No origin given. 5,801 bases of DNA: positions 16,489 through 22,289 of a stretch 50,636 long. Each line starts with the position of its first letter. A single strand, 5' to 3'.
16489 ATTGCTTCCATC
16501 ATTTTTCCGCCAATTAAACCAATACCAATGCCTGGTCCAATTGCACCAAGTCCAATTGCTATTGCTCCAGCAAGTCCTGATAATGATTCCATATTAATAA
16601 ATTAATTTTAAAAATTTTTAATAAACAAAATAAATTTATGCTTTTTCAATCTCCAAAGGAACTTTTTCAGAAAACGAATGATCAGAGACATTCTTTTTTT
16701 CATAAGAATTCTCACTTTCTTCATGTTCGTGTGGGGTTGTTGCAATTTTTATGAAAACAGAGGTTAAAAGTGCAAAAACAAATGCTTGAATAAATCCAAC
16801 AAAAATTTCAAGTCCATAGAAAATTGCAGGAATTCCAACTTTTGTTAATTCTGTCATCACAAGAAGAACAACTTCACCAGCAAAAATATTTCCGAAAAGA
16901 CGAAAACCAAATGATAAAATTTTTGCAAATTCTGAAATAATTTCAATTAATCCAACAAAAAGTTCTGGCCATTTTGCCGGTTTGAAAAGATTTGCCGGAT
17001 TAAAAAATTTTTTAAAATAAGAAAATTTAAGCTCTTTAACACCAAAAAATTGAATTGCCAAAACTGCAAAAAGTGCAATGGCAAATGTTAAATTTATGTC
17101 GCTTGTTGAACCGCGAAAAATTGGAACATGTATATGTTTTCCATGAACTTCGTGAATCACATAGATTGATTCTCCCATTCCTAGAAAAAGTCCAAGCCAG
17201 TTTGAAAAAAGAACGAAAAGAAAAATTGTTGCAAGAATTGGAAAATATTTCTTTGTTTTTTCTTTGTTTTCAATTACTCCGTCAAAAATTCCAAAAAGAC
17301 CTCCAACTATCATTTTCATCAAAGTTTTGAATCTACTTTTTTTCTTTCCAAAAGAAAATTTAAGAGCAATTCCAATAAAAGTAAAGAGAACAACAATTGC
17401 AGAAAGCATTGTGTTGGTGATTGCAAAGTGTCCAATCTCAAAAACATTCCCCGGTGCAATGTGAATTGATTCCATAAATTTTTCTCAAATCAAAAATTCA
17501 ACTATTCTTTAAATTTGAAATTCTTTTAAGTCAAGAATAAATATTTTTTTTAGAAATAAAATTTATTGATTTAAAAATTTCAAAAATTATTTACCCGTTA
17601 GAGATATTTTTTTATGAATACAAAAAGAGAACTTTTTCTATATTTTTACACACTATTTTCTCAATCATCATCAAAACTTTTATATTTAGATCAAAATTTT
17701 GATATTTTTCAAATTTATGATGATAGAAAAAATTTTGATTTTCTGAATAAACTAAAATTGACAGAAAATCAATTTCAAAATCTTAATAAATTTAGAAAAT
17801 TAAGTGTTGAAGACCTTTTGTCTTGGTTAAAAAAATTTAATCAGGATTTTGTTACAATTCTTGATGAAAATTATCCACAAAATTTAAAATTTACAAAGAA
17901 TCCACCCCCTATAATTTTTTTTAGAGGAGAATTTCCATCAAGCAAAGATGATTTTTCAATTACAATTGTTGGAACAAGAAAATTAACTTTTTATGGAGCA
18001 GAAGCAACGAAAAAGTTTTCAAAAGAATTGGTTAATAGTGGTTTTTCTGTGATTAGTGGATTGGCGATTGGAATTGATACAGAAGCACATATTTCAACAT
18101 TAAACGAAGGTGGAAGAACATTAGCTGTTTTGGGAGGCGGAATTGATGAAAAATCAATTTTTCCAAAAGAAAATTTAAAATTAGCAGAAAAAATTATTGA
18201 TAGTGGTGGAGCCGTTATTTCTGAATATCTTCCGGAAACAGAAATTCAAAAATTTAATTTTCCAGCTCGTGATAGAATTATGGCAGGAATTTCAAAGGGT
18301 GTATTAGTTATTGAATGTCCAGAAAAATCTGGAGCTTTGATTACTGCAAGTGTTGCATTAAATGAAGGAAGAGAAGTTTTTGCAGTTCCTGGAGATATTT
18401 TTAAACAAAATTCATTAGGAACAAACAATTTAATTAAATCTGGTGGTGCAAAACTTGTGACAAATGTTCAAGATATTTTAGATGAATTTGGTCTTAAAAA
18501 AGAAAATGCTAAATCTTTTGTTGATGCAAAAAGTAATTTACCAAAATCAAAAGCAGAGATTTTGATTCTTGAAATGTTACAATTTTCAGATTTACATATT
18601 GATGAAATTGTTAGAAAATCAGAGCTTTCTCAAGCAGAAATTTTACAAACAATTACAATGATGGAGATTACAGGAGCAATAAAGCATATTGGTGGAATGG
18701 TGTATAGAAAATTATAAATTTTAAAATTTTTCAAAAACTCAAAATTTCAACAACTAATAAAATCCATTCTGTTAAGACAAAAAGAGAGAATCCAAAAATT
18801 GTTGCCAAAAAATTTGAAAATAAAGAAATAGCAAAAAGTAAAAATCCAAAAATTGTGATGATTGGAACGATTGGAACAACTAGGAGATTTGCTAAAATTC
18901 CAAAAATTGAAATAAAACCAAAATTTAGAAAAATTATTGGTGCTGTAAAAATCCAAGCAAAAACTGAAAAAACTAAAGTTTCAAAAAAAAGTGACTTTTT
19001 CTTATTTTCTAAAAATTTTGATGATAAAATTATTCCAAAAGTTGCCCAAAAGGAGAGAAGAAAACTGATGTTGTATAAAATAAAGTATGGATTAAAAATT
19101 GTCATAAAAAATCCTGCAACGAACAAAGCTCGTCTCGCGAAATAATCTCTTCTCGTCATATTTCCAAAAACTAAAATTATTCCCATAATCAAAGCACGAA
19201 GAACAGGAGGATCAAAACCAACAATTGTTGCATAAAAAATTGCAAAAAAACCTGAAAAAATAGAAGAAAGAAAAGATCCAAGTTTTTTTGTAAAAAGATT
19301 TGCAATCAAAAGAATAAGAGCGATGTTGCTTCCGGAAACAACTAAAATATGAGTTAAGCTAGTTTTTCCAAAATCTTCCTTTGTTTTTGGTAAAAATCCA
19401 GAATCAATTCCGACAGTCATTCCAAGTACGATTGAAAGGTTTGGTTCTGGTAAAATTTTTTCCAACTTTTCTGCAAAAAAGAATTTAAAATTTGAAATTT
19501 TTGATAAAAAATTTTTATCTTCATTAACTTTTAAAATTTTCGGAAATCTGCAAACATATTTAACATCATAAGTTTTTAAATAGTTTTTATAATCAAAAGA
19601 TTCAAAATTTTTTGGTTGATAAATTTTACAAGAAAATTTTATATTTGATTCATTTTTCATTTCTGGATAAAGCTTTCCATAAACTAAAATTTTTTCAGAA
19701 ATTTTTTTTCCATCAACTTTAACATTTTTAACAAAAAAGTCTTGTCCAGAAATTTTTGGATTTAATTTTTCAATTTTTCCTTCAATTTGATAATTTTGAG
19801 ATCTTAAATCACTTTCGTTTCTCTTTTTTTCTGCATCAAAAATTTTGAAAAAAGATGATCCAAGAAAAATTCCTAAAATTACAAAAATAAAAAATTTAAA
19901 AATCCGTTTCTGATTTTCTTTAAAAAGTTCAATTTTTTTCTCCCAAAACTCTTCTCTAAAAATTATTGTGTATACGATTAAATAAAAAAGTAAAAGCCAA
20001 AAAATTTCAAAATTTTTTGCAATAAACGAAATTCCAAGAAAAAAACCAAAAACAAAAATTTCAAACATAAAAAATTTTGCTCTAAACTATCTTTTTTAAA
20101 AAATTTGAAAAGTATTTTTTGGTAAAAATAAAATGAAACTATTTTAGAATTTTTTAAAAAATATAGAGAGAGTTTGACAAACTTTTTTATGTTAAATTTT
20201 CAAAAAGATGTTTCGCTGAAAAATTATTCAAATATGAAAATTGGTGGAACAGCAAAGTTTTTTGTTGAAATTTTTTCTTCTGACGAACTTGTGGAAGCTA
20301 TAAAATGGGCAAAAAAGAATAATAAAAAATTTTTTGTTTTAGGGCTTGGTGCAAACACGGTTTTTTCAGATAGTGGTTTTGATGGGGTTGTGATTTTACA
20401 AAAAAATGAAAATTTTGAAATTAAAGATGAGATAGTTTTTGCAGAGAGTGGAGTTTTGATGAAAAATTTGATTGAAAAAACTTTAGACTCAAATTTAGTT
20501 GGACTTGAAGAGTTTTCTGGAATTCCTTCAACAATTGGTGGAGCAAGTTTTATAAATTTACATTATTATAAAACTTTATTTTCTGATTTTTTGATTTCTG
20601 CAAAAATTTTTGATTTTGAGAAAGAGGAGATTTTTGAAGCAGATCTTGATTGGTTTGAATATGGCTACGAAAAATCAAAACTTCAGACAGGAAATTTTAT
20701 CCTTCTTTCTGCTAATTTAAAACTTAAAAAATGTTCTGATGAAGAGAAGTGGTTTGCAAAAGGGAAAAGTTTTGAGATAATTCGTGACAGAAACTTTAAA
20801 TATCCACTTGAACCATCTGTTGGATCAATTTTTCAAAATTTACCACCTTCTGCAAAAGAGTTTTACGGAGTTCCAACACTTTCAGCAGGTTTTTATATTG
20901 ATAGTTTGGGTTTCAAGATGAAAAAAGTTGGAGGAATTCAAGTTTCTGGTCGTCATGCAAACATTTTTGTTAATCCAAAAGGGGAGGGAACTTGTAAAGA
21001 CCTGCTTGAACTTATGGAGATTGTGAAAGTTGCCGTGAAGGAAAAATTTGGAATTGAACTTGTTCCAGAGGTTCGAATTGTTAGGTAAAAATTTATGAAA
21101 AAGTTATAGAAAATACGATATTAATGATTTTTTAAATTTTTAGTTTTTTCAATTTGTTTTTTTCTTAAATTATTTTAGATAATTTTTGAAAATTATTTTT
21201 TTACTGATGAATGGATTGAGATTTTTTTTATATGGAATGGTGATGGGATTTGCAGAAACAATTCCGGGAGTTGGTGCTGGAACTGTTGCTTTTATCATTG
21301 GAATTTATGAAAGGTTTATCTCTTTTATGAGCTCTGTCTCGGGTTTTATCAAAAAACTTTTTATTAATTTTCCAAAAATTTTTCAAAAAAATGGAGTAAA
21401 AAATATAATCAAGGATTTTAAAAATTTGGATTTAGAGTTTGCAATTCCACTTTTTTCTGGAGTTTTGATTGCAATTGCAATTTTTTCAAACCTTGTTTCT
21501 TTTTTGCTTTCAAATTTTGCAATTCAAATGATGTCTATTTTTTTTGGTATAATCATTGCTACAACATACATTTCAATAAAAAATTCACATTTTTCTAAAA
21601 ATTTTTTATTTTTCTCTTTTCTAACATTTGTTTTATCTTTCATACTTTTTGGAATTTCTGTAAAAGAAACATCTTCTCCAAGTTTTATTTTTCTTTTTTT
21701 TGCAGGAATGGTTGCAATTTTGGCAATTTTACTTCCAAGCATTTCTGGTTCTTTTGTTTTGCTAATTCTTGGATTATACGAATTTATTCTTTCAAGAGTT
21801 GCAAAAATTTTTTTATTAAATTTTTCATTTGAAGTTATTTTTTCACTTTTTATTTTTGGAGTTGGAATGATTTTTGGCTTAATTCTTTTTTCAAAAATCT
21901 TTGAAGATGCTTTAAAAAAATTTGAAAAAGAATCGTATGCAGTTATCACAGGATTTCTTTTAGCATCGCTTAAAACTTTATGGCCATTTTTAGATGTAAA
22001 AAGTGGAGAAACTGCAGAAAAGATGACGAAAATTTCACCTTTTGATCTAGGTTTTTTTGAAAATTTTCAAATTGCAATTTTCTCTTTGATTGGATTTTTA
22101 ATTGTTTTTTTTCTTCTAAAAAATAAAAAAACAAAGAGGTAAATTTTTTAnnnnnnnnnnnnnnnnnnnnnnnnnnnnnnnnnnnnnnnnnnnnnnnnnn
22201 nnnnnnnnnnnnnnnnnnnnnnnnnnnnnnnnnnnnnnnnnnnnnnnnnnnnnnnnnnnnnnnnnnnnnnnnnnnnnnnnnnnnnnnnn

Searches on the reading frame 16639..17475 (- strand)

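Call 66: search_protein_families(library=pfam, proteins=[window:16639-17475:-], max_evalue=0.001)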
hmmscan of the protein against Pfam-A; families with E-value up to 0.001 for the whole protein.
window:16639-17475:- (279 aa): 1 family
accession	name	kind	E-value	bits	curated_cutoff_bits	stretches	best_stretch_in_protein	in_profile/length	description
PF00119.25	ATP-synt_A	-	2.9e-44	152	33.9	1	23-243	4-217/217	ATP synthase A chain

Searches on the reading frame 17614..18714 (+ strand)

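Call 66: search_protein_families(library=pfam, proteins=[window:17614-18714:+], max_evalue=0.001)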
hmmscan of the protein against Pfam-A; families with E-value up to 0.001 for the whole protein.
window:17614-18714:+ (367 aa): 2 families
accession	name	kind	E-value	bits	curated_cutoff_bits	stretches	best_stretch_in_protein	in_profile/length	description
PF02481.21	DNA_processg_A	-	1.2e-72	244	29.6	1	72-283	2-211/212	DNA recombination-mediator protein A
PF17782.7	DprA_WH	-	7.8e-07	29.5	22.9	1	309-361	8-60/61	DprA winged helix domain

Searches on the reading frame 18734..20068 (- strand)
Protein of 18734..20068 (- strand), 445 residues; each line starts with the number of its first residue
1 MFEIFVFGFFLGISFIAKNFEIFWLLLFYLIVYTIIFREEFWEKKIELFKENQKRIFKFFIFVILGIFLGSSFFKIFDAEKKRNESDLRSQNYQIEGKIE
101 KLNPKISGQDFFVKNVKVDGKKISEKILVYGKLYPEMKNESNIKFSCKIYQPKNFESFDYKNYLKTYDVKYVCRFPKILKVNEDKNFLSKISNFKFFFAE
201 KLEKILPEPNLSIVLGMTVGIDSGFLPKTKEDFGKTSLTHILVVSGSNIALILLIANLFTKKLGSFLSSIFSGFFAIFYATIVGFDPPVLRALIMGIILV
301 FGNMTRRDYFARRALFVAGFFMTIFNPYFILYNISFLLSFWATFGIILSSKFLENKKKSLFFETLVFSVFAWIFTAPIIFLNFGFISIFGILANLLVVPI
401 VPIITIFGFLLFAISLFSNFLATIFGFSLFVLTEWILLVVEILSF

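Call 67: search_protein_families(library=pfam, proteins=[window:18734-20068:-], max_evalue=0.1)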
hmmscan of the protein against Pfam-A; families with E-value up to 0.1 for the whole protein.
window:18734-20068:- (445 aa): 2 families
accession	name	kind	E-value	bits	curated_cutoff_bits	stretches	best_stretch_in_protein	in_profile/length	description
PF03772.21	Competence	-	6.7e-39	134.3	23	1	217-443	1-235/270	Competence protein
PF13567.11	DUF4131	-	4.3e-09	36.7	31.6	1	23-166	9-150/165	Domain of unknown function (DUF4131)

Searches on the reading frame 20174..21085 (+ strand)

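Call 67: search_protein_families(library=pfam, proteins=[window:20174-21085:+], max_evalue=0.1)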
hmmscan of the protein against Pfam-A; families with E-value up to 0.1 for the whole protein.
window:20174-21085:+ (304 aa): 2 families
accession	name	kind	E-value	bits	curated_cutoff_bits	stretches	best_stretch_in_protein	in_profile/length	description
PF02873.21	MurB_C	-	6.7e-22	78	27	1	201-303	8-99/99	UDP-N-acetylenolpyruvoylglucosamine reductase, C-terminal domain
PF01565.28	FAD_binding_4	-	6.6e-13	49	26.4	1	29-154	3-136/139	FAD binding domain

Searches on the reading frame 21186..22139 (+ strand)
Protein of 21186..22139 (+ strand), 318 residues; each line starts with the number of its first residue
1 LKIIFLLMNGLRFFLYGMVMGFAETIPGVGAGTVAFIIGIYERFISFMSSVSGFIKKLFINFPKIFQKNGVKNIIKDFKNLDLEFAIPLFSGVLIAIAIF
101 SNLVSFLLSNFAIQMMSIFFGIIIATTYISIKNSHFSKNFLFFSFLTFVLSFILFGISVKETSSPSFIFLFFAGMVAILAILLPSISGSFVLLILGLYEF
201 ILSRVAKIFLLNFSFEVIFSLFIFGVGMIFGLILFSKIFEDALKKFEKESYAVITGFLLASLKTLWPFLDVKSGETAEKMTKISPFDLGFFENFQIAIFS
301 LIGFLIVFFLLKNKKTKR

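Call 67: search_protein_families(library=pfam, proteins=[window:21186-22139:+], max_evalue=0.1)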
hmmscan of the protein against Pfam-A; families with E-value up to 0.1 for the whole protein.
window:21186-22139:+ (318 aa): 1 family
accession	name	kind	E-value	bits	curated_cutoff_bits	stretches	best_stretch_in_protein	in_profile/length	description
PF04018.18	VCA0040-like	-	9.6e-52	176.4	26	1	20-278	1-241/246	Undecaprenyl phosphate translocase-like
